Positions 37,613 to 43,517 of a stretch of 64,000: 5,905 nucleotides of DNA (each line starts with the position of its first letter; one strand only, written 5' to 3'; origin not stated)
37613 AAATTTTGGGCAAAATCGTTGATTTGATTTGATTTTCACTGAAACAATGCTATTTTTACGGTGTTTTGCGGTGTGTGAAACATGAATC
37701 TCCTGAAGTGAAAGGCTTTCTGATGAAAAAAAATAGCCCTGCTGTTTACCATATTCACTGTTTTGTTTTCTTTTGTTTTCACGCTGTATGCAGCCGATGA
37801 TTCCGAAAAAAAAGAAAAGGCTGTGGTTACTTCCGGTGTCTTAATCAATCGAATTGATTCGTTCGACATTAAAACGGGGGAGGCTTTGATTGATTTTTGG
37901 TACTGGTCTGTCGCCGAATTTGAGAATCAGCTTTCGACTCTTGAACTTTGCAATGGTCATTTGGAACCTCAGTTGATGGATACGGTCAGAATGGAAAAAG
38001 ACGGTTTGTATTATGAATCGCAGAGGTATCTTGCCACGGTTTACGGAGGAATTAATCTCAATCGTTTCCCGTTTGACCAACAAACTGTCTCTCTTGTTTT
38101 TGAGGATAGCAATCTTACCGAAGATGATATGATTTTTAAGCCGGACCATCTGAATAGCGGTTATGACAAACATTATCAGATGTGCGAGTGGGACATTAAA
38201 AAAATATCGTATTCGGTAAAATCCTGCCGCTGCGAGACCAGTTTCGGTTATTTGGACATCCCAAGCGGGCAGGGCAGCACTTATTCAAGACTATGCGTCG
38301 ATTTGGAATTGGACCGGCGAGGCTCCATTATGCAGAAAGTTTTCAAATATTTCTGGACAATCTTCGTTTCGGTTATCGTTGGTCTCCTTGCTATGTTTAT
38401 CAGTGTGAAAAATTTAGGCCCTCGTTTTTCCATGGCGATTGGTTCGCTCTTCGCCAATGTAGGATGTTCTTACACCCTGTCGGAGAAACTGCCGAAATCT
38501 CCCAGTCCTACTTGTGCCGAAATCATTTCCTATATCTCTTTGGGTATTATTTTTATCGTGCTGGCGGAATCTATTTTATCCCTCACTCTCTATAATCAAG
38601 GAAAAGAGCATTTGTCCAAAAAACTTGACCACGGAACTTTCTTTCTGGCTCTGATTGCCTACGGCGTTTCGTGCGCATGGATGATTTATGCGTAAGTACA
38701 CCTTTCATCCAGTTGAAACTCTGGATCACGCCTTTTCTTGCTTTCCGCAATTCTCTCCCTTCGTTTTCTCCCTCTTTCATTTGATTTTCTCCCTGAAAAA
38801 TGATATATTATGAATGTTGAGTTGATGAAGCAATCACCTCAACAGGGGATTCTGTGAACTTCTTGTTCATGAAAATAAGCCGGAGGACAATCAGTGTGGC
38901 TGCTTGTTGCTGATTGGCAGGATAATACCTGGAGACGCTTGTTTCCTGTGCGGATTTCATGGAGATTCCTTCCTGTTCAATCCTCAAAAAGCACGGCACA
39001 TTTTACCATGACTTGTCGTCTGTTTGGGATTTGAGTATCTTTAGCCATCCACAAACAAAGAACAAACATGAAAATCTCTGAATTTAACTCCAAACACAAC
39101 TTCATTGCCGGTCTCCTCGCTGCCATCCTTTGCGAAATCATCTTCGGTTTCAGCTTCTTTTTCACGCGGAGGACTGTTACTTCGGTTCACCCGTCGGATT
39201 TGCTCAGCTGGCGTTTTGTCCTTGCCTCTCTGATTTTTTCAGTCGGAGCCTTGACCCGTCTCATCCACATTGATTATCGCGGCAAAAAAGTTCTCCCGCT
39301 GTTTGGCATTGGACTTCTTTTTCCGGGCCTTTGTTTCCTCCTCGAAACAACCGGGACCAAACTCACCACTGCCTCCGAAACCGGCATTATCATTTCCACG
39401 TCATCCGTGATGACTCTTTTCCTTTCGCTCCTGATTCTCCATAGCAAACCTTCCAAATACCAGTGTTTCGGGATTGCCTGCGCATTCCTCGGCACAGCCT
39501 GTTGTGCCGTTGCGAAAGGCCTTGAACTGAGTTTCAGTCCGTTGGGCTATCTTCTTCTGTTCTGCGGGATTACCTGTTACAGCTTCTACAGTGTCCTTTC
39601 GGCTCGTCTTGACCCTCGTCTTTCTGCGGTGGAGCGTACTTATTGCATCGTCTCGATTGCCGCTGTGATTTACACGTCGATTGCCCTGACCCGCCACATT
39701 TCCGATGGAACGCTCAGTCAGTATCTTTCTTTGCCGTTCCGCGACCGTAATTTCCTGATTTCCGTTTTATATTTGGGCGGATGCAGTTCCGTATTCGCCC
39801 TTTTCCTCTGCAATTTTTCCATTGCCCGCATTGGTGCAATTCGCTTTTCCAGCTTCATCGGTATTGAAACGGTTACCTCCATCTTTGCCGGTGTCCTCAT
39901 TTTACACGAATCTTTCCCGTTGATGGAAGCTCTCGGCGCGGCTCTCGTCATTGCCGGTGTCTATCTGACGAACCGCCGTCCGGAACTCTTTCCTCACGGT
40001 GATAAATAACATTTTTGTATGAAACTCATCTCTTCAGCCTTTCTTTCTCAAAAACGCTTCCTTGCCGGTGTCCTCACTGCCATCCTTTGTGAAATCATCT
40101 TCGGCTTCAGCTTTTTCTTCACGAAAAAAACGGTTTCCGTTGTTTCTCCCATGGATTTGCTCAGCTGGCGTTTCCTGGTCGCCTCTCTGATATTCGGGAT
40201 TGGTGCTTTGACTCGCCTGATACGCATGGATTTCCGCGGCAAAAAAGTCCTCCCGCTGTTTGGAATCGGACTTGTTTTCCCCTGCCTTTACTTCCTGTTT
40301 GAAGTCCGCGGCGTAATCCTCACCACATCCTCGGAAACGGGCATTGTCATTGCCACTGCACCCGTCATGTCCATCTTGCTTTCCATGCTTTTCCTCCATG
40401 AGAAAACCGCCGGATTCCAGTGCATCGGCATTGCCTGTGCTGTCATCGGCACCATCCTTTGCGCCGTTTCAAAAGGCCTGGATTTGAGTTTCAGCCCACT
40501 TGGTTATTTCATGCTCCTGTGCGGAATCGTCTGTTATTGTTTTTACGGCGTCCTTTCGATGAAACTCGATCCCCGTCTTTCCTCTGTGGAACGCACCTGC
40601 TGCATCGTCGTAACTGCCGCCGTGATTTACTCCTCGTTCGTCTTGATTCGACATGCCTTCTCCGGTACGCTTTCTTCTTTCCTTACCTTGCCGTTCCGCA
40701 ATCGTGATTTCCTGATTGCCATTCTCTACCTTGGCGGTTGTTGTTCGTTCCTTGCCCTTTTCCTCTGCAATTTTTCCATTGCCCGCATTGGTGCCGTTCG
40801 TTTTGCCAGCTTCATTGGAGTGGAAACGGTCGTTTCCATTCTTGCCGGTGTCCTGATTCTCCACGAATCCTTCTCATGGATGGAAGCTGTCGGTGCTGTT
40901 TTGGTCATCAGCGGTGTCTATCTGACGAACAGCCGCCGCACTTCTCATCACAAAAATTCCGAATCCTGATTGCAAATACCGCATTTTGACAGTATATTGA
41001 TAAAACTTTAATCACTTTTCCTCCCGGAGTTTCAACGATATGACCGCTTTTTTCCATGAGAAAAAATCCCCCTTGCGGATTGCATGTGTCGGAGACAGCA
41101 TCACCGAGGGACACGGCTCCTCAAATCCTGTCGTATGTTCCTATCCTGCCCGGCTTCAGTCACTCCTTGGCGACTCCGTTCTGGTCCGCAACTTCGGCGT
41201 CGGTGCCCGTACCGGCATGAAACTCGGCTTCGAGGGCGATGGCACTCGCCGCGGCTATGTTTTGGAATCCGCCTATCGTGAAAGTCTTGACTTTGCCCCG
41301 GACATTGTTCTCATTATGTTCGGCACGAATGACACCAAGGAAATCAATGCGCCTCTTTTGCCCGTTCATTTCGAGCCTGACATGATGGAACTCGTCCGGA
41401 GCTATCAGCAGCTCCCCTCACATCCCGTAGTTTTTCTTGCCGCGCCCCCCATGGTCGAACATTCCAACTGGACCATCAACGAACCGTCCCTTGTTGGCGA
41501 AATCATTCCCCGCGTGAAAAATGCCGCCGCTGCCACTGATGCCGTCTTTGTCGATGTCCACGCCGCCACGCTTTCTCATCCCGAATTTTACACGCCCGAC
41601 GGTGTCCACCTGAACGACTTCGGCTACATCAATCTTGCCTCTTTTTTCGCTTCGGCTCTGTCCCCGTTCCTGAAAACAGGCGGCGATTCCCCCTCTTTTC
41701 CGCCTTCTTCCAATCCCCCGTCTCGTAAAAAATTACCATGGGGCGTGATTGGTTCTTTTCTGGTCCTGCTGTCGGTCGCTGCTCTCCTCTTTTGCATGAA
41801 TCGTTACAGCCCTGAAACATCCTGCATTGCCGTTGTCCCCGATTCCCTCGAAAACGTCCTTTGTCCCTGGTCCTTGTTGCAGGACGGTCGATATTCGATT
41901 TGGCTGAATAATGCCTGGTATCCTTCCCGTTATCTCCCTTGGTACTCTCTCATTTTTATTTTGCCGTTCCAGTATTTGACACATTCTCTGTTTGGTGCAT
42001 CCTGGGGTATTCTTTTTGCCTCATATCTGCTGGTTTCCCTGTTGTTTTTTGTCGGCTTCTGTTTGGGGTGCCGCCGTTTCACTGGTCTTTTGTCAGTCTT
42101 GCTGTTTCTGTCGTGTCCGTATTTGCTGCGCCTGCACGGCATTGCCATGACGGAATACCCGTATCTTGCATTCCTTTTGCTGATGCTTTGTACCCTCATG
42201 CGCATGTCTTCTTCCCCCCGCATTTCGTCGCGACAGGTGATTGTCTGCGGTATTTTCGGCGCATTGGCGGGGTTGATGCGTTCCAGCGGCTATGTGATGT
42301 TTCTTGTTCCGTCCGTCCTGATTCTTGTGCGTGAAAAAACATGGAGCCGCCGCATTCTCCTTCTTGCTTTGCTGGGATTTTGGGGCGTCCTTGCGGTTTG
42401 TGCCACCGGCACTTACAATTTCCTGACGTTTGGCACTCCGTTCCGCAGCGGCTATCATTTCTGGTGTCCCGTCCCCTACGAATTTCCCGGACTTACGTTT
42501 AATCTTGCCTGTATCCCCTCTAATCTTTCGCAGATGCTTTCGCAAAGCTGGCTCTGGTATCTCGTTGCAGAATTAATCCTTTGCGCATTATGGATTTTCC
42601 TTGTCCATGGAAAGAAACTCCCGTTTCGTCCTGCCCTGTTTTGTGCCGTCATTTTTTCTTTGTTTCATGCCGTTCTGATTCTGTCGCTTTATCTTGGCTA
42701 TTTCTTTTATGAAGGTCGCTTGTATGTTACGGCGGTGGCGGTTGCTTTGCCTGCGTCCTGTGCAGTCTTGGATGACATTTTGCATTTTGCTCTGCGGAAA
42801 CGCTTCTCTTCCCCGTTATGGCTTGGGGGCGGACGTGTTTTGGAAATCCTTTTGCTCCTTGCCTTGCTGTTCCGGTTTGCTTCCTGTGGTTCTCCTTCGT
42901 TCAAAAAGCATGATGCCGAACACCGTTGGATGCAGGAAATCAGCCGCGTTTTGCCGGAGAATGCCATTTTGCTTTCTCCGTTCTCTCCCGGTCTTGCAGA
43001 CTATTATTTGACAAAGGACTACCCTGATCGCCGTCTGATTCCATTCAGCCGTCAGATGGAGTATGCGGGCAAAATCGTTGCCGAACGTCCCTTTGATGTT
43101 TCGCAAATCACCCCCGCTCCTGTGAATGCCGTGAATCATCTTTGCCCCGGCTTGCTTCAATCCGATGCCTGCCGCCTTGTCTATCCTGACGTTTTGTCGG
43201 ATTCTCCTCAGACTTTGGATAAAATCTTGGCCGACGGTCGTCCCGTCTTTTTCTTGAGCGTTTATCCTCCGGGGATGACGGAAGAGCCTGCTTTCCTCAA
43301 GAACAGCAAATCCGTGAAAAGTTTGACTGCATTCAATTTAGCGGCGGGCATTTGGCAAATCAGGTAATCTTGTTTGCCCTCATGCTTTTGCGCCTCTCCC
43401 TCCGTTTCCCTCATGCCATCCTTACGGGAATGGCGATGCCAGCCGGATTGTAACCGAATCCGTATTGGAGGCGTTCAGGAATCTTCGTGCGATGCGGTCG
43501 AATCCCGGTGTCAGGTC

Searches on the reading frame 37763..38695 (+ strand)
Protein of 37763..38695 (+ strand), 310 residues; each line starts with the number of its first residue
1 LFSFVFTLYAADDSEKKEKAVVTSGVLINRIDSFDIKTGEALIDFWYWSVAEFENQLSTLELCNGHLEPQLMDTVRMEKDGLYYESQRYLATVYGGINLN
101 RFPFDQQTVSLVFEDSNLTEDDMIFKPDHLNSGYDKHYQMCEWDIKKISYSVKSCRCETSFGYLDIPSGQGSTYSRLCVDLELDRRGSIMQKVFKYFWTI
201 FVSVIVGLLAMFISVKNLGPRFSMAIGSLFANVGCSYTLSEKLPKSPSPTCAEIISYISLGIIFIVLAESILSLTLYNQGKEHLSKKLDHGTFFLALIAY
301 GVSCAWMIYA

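Call 72: search_protein_families(library=pfam, proteins=[window:37763-38695:+], max_evalue=0.01)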
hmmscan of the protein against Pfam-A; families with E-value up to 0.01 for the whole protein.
window:37763-38695:+ (310 aa): 1 family
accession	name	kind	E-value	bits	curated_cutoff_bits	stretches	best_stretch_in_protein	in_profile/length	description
PF02931.28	Neur_chan_LBD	-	0.00013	21.9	26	1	71-147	102-185/216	Neurotransmitter-gated ion-channel ligand binding domain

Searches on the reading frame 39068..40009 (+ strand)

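Call 72: search_protein_families(library=pfam, proteins=[window:39068-40009:+], max_evalue=0.01)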
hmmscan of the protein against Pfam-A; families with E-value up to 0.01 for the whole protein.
window:39068-40009:+ (313 aa): 2 families
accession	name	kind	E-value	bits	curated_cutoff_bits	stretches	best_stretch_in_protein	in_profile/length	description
PF00892.27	EamA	-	7.8e-35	120.5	28.2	2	14-145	2-132/135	EamA-like transporter family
PF03151.22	TPT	-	1.7e-05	24.8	30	1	100-300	89-289/291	Triose-phosphate Transporter family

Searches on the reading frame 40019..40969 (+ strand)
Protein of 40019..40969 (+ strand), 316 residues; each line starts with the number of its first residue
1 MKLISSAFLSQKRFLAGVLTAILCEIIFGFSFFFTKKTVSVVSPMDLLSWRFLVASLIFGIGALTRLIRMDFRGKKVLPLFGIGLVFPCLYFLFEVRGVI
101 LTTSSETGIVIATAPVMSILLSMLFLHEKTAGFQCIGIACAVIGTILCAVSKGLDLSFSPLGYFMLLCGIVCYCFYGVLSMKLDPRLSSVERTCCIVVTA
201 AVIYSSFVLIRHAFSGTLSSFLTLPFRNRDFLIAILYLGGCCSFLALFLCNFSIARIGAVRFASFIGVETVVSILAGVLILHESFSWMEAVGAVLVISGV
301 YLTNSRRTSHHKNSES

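Call 72: search_protein_families(library=pfam, proteins=[window:40019-40969:+], max_evalue=0.01)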
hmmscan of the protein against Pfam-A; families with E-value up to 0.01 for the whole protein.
window:40019-40969:+ (316 aa): 2 families
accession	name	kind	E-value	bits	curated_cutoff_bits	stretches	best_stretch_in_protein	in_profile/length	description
PF00892.27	EamA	-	5.9e-34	117.7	28.2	2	16-147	2-132/135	EamA-like transporter family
PF03151.22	TPT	-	1.6e-11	44.6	30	1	102-302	89-289/291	Triose-phosphate Transporter family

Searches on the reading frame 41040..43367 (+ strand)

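Call 8: search_protein_families(library=pfam, proteins=[window:41040-43367:+], max_evalue=0.01)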
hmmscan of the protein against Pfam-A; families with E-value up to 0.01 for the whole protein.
window:41040-43367:+ (775 aa): 2 families
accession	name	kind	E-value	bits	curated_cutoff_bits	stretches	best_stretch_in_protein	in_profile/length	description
PF13472.12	Lipase_GDSL_2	-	3.5e-22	80.2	32.9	1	16-196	1-176/178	GDSL-like Lipase/Acylhydrolase family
PF00657.28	Lipase_GDSL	-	4.2e-14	53.6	23.6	1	14-201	1-206/208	GDSL-like Lipase/Acylhydrolase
